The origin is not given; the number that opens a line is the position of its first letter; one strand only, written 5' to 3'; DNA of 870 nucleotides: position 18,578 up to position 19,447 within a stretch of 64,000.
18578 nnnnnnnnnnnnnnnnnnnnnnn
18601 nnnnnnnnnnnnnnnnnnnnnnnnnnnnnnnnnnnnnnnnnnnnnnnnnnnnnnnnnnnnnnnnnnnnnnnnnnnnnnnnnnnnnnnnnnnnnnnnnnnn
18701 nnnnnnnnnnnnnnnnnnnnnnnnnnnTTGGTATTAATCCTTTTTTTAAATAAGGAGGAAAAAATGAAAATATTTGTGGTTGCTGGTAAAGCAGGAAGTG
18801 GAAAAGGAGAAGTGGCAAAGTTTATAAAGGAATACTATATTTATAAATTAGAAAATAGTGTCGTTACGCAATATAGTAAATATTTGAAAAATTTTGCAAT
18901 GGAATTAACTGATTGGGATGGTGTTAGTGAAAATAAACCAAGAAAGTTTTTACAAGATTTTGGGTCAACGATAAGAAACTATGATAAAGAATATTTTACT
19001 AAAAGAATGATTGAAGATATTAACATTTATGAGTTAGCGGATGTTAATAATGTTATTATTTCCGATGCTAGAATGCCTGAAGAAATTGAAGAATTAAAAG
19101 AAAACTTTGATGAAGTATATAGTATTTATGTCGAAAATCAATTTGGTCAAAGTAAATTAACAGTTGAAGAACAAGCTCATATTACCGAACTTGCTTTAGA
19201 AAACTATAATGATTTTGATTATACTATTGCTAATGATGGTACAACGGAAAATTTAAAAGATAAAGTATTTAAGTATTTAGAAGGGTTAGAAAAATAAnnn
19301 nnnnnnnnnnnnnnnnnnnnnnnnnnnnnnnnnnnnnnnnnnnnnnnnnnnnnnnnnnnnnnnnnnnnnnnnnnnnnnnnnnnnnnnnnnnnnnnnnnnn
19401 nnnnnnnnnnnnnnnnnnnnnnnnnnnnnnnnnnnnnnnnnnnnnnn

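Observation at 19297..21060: Compact 587-aa alanyl-tRNA synthetase lacking the C-Ala domain, co-arranged with a dNMP-kinase-like gene and a NUDIX gene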

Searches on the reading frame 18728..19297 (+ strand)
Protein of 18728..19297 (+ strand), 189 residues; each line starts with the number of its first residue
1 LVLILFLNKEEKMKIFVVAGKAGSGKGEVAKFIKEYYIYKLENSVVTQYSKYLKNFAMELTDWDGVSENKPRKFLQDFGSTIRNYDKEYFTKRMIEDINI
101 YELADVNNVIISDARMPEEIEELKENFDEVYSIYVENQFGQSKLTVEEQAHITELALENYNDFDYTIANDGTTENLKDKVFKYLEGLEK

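Call 3: search_protein_families(library=pfam, proteins=[window:18728-19297:+])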
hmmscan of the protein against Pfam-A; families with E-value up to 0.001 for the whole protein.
window:18728-19297:+ (189 aa): 2 families
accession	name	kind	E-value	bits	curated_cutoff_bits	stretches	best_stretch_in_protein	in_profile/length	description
PF21448.3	DNMK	-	5.8e-10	39.6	27.1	1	72-179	131-232/232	Deoxynucleotide monophosphate kinase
PF04275.20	P-mevalo_kinase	-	2.5e-08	34.3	33.8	1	19-128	2-113/114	Phosphomevalonate kinase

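Call 4: search_protein_families(library=ncbifam, proteins=[window:18728-19297:+])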
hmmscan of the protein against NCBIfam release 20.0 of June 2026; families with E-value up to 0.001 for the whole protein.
window:18728-19297:+ (189 aa): 1 family
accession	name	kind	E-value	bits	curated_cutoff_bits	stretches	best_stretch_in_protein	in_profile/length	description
NF006226.0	PRK08356.1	equivalog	4.1e-07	29.9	189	1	12-138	5-124/195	hypothetical protein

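Call 47: search_protein_families(library=phrogs, proteins=[window:18728-19297:+], max_evalue=0.00001)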
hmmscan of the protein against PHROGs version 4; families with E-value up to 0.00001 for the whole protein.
window:18728-19297:+ (189 aa): 1 family
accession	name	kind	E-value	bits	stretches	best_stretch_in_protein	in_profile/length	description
phrog_139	-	other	6.8e-31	108.9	1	8-183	78-259/342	deoxynucleoside monophosphate kinase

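Call 60: find_homologous_proteins(query=window:18764-19297:+, max_evalue=0.001)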
Query window:18764-19297:+ (177 aa): 533 proteins with E <= 0.001 among 587 candidates; the best 120 are listed.
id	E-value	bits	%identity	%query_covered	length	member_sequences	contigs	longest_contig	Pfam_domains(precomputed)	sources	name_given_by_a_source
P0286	6.6e-108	376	99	100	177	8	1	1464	PF04275.21,PF21448.4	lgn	-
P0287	6.5e-93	327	84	100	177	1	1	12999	PF04275.21,PF21448.4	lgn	-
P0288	6.5e-92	324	83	99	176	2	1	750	PF04275.21,PF21448.4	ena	-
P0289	3.7e-90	318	82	99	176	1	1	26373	PF04275.21,PF21448.4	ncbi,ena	-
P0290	9.5e-89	314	81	99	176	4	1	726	PF04275.21,PF21448.4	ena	-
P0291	5.3e-87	308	78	100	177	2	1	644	PF21448.4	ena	-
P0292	2.2e-86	306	77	99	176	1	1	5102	PF04275.21,PF21448.4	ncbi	-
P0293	2.1e-85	303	78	99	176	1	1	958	PF04275.21,PF21448.4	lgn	-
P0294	4.3e-85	302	77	99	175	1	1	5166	PF04275.21,PF21448.4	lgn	-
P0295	2.6e-84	299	75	99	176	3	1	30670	PF04275.21,PF21448.4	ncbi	-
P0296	1.3e-83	297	78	99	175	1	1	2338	PF04275.21,PF21448.4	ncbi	ncbi:MAG: hypothetical protein RSE17_03880 [Bacilli bacterium]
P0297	8.8e-83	294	77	99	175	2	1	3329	PF04275.21,PF21448.4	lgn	-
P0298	9.8e-83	294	73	100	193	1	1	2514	PF04275.21,PF21448.4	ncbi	-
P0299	1.4e-82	294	72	100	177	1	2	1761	PF04275.21,PF21448.4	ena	-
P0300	1.9e-82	293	72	100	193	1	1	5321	PF04275.21,PF21448.4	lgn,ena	-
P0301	1.9e-82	293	76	100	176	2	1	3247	PF04275.21,PF21448.4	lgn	-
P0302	2.3e-82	293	74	99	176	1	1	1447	PF04275.21,PF21448.4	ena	-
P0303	7.6e-82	291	74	99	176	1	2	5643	PF04275.21,PF21448.4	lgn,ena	-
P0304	1.3e-81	291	73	99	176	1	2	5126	PF04275.21,PF21448.4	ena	-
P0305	1.4e-81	291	73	99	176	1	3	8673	PF04275.21,PF21448.4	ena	-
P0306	1.5e-81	290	74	99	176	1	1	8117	PF04275.21,PF21448.4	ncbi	-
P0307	1.6e-81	290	75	100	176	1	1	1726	PF04275.21,PF21448.4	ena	-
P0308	1.8e-81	290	72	99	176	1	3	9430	PF04275.21,PF21448.4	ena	-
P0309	3.0e-81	290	72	100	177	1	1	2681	PF21448.4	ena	-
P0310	6.5e-81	288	73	99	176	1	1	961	PF04275.21,PF21448.4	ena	-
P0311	1.3e-80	287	75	100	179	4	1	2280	PF04275.21,PF21448.4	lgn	-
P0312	2.1e-80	287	72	99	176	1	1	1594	PF04275.21,PF21448.4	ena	-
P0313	3.4e-80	286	75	99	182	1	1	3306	PF04275.21,PF21448.4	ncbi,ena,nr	ncbi:MAG: hypothetical protein K2M17_03960 [Bacilli bacterium]|nr:hypothetical protein [Bacilli bact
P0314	5.4e-80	285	76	99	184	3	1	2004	PF04275.21,PF21448.4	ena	-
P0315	6.4e-80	285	78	95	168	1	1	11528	PF04275.21,PF21448.4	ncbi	ncbi:MAG: hypothetical protein RR478_01640, partial [Bacilli bacterium]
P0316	6.7e-80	285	75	98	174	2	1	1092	PF04275.21,PF21448.4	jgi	-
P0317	1.3e-79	284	75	99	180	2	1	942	PF04275.21,PF21448.4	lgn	-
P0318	1.9e-79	284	78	95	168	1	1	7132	PF04275.21,PF21448.4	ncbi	ncbi:MAG: hypothetical protein RR189_01430, partial [Bacilli bacterium]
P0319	3.8e-79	283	73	99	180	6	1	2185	PF04275.21,PF21448.4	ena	-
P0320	4.2e-79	283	76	99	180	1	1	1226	PF04275.21,PF21448.4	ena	-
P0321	4.6e-79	282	73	99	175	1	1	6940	PF04275.21,PF21448.4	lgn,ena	-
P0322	8.9e-79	281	72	100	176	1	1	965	PF04275.21,PF21448.4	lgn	-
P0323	1.1e-78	281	74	99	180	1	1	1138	PF04275.21,PF21448.4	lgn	-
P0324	2.2e-78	280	74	99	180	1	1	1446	PF04275.21,PF21448.4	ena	-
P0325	2.7e-78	280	74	99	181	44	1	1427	PF04275.21,PF21448.4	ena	-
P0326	3.2e-78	280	72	100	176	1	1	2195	PF04275.21,PF21448.4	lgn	-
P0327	5.1e-78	279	73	99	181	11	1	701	PF04275.21,PF21448.4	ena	-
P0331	1.7e-77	277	74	99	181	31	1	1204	PF04275.21,PF21448.4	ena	-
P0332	2.1e-77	277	75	99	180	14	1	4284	PF04275.21,PF21448.4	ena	-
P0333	2.2e-77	277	74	100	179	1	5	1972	PF04275.21,PF21448.4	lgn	-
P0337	3.7e-77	276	74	99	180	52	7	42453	PF04275.21,PF21448.4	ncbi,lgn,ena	-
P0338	4.3e-77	276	73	99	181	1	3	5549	PF04275.21,PF21448.4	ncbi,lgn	-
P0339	4.4e-77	276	74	99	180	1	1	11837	PF04275.21,PF21448.4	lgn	-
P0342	4.5e-76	273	72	99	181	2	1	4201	PF04275.21,PF21448.4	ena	-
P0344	3.0e-75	270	75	100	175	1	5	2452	PF04275.21,PF21448.4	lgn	-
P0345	3.1e-75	270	71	99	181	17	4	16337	PF04275.21,PF21448.4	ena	-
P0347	1.2e-74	268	71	99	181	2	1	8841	PF04275.21,PF21448.4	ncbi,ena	ncbi:MAG: hypothetical protein ACLUFU_06255 [Bacilli bacterium]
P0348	4.1e-74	266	69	99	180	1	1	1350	PF04275.21,PF21448.4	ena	-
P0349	6.1e-74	266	68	100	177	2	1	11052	PF04275.21,PF21448.4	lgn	-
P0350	8.9e-74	265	71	99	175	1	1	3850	PF04275.21,PF21448.4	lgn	-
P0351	1.3e-73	265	69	99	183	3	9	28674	PF04275.21,PF21448.4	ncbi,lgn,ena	-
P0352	1.6e-73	264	68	99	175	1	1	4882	PF04275.21,PF21448.4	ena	-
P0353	3.2e-73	263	72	99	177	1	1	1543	PF04275.21,PF21448.4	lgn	-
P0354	4.5e-73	263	67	99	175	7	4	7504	PF04275.21,PF21448.4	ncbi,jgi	jgi:dephospho-CoA kinase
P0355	6.0e-73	263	69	99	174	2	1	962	PF04275.21,PF21448.4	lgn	-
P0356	6.8e-73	262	71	99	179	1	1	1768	PF04275.21,PF21448.4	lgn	-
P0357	7.3e-73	262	73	89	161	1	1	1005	PF04275.21,PF21448.4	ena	-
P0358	8.5e-73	262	69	99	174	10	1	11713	PF04275.21,PF21448.4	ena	-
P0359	1.4e-72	261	66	99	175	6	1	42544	PF04275.21,PF21448.4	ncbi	-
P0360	1.8e-72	261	69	99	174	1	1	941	PF04275.21,PF21448.4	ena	-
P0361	1.9e-72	261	69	99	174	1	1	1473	PF04275.21,PF21448.4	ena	-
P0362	2.8e-72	260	69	99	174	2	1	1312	PF04275.21,PF21448.4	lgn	-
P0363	4.0e-72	260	70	99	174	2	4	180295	PF04275.21,PF21448.4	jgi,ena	-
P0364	4.4e-72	260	69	99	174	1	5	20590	PF04275.21,PF21448.4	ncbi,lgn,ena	-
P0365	6.5e-72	259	70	99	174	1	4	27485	PF04275.21,PF21448.4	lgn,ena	-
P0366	6.9e-72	259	70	99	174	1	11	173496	PF04275.21,PF21448.4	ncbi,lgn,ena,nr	ncbi:MAG: hypothetical protein IKR74_02650 [Bacilli bacterium]|nr:hypothetical protein [Bacilli bact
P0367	8.4e-72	259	68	99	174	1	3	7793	PF04275.21,PF21448.4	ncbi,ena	-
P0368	8.5e-72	259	69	99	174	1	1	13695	PF04275.21,PF21448.4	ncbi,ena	-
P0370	1.1e-71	258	69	100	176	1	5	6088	PF04275.21,PF21448.4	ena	-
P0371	1.2e-71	258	69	100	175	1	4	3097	PF04275.21,PF21448.4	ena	-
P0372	1.3e-71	258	72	99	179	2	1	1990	PF04275.21,PF21448.4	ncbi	-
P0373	1.3e-71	258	69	99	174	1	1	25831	PF04275.21,PF21448.4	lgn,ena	-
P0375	1.6e-71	258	70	100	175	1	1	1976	PF04275.21,PF21448.4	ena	-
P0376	1.6e-71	258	66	99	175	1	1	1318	PF04275.21,PF21448.4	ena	-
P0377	2.2e-71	257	69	99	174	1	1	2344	PF04275.21,PF21448.4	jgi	jgi:hypothetical protein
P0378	2.2e-71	257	66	99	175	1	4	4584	PF04275.21,PF21448.4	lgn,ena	-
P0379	2.2e-71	257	69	99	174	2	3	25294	PF04275.21,PF21448.4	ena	-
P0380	2.4e-71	257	69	99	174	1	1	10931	PF04275.21,PF21448.4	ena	-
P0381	2.9e-71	257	69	99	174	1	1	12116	PF04275.21,PF21448.4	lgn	-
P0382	3.1e-71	257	68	99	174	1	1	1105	PF04275.21,PF21448.4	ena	-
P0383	3.7e-71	257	66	99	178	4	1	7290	PF04275.21,PF21448.4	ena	-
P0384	4.1e-71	257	70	100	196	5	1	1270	PF21448.4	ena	-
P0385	4.8e-71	256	68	99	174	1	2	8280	PF04275.21,PF21448.4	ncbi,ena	-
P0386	5.2e-71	256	69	98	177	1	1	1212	PF04275.21,PF21448.4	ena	-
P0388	6.1e-71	256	68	100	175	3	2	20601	PF04275.21,PF21448.4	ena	-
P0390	9.2e-71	255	68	99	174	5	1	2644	PF04275.21,PF21448.4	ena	-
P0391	1.2e-70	255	69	99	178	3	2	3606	PF04275.21,PF21448.4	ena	-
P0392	2.0e-70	254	69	99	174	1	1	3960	PF04275.21,PF21448.4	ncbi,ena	-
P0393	2.1e-70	254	69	99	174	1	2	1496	PF04275.21,PF21448.4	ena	-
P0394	2.2e-70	254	66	99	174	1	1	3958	PF04275.21,PF21448.4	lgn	-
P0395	2.2e-70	254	70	99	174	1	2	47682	PF04275.21,PF21448.4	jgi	-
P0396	2.2e-70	254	66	99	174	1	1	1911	PF04275.21,PF21448.4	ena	-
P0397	2.5e-70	254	69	99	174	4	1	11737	PF04275.21,PF21448.4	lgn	-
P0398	2.5e-70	254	66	99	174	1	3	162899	PF04275.21,PF21448.4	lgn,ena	-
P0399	2.6e-70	254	69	99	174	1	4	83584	PF04275.21,PF21448.4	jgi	jgi:dephospho-CoA kinase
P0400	2.7e-70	254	68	99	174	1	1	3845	PF04275.21,PF21448.4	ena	-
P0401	3.3e-70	254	68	99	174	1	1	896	PF04275.21,PF21448.4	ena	-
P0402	3.4e-70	254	69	99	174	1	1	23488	PF04275.21,PF21448.4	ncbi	-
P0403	3.9e-70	253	69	100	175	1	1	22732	PF04275.21,PF21448.4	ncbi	-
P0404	4.5e-70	253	66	99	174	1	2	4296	PF04275.21,PF21448.4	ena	-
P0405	4.8e-70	253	69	99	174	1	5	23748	PF04275.21,PF21448.4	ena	-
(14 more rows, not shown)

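Call 65: search_solved_structures(query=A5, max_evalue=1)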
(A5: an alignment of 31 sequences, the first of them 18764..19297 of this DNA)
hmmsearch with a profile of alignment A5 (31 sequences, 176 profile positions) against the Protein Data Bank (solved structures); distinct sequences matched with E-value up to 1: 22.
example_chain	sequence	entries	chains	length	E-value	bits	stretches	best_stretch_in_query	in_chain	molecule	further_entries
7xnd_B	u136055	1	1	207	8e-05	26.1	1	3-172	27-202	Phosphomevalonate kinase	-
3lw7_A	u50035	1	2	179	0.00038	23.9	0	1-23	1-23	Adenylate kinase related protein (AdkA-like)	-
3h0k_A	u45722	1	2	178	0.00073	22.9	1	2-115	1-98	UPF0200 protein SSO1041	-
3ch4_B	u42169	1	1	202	0.0014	22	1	5-172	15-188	Phosphomevalonate kinase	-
9g8u_B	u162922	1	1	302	0.0042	20.5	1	14-125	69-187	Lipase chaperone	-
5an6_A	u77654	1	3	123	0.06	16.7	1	56-120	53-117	CRISPR-ASSOCIATED PROTEIN, CSM2 FAMILY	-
1xef_A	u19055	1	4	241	0.16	15.4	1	5-29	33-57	Alpha-hemolysin translocation ATP-binding protein hlyB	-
1mt0_A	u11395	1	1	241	0.16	15.3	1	5-29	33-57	Hemolysin secretion ATP-binding protein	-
2pmk_A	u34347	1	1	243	0.16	15.3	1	5-29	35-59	Alpha-hemolysin translocation ATP-binding protein hlyB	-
2ffa_A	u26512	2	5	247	0.17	15.3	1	5-29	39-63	Alpha-hemolysin translocation ATP-binding protein hlyB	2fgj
2ffb_A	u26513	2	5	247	0.17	15.2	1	5-29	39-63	Alpha-hemolysin translocation ATP-binding protein hlyB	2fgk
2ff7_A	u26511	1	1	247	0.17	15.2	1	5-29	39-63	Alpha-hemolysin translocation ATP-binding protein hlyB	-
6c2u_A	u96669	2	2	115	0.22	14.9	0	3-25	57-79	phosphate-loop protein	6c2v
3b5j_A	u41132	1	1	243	0.23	14.8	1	5-29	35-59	Alpha-hemolysin translocation ATP-binding protein hlyB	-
5szg_A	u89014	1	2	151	0.44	13.9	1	7-56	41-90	Protein-methionine sulfoxide oxidase MICAL3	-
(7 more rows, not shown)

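Call 69: predict_structure(alignment_id=A5)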
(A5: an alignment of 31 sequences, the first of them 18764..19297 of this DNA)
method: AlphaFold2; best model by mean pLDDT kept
length: 177 residues; sequences in the alignment: 31
mean_pLDDT: 91.9   pTM: 0.87
mean pLDDT of the five models: 91.9, 92.0, 91.5, 91.4, 91.3
residues with pLDDT >= 90: 129; 70-90: 47; 50-70: 1; < 50: 0
segments of 3 or more residues with pLDDT < 50: none
pLDDT, mean of each block of 10 residues (from residue 1): 94 91 96 95 94 90 95 95 98 97 93 97 81 85 87 86 92 89
secondary structure, 60 per line:
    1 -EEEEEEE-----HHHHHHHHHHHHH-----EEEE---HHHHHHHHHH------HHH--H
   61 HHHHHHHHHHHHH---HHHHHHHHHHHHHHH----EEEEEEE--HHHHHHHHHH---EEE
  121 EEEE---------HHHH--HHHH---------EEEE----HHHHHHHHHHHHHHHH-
elements in order: E2-8 H14-26 E32-35 H39-48 H60-73 H77-91 E96-102 H105-114 E118-124 H134-137 H140-143 E153-156 H161-176

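Call 71: fold_search(model_id=the predicted structure, library=pdb)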
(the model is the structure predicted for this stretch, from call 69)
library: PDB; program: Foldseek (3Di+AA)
matches with E <= 10: 1151; with E <= 0.001: 78
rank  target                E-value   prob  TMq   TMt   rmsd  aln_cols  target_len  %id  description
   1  7xnd                  1.5e-08  1.00  0.71  0.74   3.2       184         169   19  Crystal structure of Phosphomevalonate kinase from Silkworm (released 2023-05-03)
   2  3ch4                  2.5e-08  1.00  0.74  0.70   3.8       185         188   21  The Crystal Structure of Human Phosphomavelonate Kinase At 1.8 A Resolution (released 2008-07-29)
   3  3lw7_B                9.5e-07  1.00  0.65  0.67   5.2       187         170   21  The Crystal Structure of an Adenylate kinase-related protein bound to AMP from sulfolobus solfataricus to 2.3A (released 2010-03-09)
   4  1dek_A                2.9e-06  1.00  0.73  0.55   4.9       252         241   19  DEOXYNUCLEOSIDE MONOPHOSPHATE KINASE COMPLEXED WITH DEOXY-GMP (released 1997-01-11)
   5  1dek_B                3.4e-05  1.00  0.65  0.51   6.0       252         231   16  DEOXYNUCLEOSIDE MONOPHOSPHATE KINASE COMPLEXED WITH DEOXY-GMP (released 1997-01-11)
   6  5ycc_A                3.6e-05  1.00  0.44  0.43   7.2       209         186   16  Crystal structure of Notothenia coriiceps adenylate kinase variant (released 2018-09-12)
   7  2yof_B                3.8e-05  1.00  0.56  0.50   8.3       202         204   15  Plasmodium falciparum thymidylate kinase in complex with a (thio)urea- beta-deoxythymidine inhibitor (released 2013-07-24)
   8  2if2_A                5.2e-05  1.00  0.60  0.55   6.2       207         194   20  Crystal Structure of the Putative Dephospho-CoA Kinase from Aquifex aeolicus, Northeast Structural Genomics Target QR7 (released 2006-10-03)
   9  5ycb_A                5.5e-05  1.00  0.44  0.42   7.2       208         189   16  Crystal structure of notothenia coriiceps adenylate kinase variant (released 2018-09-12)
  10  3h0k_B                5.9e-05  1.00  0.61  0.64   5.9       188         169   23  Crystal structure of an adenylated kinase related protein from sulfolobus solfataricus to 3.25a (released 2009-04-21)
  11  2if2_C                6.7e-05  1.00  0.51  0.54   7.2       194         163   16  Crystal Structure of the Putative Dephospho-CoA Kinase from Aquifex aeolicus, Northeast Structural Genomics Target QR7 (released 2006-10-03)
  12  2wwf_B                7.1e-05  1.00  0.57  0.50   8.2       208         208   14  Plasmodium falciparum thymidylate kinase in complex with TMP and ADP (released 2010-04-21)
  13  2wwf_C                7.6e-05  1.00  0.57  0.49   8.2       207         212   14  Plasmodium falciparum thymidylate kinase in complex with TMP and ADP (released 2010-04-21)
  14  2yof_A                7.6e-05  1.00  0.56  0.50   8.4       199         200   14  Plasmodium falciparum thymidylate kinase in complex with a (thio)urea- beta-deoxythymidine inhibitor (released 2013-07-24)
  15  5ycb_B                8.1e-05  1.00  0.45  0.43   7.3       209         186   16  Crystal structure of notothenia coriiceps adenylate kinase variant (released 2018-09-12)
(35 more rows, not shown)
